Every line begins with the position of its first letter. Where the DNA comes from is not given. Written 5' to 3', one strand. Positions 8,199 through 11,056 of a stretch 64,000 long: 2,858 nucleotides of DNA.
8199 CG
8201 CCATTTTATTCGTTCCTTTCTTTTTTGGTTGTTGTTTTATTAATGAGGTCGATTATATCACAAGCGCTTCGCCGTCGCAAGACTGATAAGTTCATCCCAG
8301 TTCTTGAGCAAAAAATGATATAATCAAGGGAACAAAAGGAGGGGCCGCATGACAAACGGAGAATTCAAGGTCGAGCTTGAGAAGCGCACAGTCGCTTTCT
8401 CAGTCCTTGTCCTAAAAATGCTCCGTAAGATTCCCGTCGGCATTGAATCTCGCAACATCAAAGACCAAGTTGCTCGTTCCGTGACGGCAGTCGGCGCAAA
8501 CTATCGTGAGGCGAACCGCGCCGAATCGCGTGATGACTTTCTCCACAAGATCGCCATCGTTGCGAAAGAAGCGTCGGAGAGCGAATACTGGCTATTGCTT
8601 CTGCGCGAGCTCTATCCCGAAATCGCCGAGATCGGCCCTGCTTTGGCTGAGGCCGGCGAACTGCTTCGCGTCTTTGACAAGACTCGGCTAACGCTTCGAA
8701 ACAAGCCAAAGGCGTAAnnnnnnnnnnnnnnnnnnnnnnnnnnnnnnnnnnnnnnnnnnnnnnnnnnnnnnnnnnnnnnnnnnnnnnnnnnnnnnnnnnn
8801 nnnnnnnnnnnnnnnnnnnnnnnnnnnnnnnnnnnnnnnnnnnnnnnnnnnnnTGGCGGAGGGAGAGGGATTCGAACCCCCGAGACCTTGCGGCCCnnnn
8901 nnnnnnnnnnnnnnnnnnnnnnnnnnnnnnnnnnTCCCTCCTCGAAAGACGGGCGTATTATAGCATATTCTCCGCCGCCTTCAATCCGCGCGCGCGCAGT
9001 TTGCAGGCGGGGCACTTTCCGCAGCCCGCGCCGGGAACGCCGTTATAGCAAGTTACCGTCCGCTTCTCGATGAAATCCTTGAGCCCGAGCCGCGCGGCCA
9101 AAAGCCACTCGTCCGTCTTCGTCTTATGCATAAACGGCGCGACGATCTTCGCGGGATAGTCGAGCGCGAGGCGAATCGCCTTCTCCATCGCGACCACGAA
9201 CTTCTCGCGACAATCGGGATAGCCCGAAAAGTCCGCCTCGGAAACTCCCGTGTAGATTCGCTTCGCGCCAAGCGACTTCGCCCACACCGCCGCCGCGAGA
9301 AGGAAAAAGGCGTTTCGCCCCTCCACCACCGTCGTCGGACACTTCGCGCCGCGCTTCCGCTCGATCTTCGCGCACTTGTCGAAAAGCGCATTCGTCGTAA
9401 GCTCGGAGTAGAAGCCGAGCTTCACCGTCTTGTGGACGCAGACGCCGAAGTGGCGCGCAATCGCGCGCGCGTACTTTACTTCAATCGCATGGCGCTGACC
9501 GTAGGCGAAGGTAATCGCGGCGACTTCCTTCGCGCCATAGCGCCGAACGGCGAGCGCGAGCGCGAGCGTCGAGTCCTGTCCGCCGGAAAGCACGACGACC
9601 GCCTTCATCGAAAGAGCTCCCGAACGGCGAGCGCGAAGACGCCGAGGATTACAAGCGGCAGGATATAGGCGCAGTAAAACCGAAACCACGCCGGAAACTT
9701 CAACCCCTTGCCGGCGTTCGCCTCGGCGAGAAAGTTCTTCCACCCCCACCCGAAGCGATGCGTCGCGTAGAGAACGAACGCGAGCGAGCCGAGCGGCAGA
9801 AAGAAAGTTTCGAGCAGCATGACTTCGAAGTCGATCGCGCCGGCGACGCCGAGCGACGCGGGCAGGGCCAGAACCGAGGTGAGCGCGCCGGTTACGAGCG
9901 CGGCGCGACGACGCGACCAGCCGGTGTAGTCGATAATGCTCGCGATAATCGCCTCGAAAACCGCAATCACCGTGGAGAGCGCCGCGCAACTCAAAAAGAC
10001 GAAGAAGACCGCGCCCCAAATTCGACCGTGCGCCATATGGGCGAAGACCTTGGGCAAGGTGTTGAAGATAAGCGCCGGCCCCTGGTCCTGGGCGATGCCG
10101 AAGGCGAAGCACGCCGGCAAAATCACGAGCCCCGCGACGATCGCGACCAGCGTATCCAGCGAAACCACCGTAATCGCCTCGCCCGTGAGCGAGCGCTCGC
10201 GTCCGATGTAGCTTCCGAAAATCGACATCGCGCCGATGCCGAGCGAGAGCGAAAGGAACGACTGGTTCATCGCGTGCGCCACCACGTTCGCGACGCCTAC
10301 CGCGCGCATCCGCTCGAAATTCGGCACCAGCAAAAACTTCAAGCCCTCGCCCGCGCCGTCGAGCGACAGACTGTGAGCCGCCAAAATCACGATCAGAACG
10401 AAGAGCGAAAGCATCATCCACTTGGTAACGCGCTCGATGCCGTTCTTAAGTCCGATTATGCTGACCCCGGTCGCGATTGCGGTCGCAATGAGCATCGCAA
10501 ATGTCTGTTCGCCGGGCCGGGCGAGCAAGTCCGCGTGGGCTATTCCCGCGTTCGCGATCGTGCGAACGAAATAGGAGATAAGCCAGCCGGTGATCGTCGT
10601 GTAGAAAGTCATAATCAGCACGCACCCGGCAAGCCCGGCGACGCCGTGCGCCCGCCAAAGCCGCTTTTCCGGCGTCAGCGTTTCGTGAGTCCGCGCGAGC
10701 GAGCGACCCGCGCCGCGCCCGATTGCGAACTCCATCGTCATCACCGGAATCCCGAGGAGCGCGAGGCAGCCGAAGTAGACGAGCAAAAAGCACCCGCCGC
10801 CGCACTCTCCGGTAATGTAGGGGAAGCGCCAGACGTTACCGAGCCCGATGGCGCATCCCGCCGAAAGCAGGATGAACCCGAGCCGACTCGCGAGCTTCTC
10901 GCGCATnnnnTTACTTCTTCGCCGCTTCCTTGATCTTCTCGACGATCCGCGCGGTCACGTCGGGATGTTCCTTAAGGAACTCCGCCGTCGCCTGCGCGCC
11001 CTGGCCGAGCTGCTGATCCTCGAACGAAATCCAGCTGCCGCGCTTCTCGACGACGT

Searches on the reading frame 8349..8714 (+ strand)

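Call 87: search_protein_families(library=pfam, proteins=[window:8349-8714:+], max_evalue=0.01)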
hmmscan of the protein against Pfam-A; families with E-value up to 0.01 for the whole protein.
window:8349-8714:+ (122 aa): 1 family
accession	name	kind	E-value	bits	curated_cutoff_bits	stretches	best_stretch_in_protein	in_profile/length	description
PF05635.17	23S_rRNA_IVP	-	8.3e-13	48.9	33.8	1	11-88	6-82/106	23S rRNA-intervening sequence protein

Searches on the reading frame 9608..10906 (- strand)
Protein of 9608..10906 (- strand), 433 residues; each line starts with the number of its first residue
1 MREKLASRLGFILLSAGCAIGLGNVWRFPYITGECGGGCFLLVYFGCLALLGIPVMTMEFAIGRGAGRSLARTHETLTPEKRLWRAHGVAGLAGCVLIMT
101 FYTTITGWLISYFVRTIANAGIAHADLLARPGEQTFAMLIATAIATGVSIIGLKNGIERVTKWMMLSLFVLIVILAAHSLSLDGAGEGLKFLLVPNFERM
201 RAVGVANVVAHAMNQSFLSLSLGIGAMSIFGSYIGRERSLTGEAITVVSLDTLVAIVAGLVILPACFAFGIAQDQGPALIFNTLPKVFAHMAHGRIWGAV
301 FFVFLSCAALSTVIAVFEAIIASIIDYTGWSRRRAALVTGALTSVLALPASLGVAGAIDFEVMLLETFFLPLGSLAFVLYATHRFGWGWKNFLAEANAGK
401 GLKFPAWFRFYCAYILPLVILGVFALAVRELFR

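Call 8: search_protein_families(library=pfam, proteins=[window:9608-10906:-], max_evalue=0.001)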
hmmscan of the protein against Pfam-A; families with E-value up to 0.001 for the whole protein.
window:9608-10906:- (433 aa): 1 family
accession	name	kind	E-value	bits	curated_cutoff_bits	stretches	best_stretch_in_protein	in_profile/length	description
PF00209.24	SNF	-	1.1e-51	176.6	27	2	128-428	170-481/524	Sodium:neurotransmitter symporter family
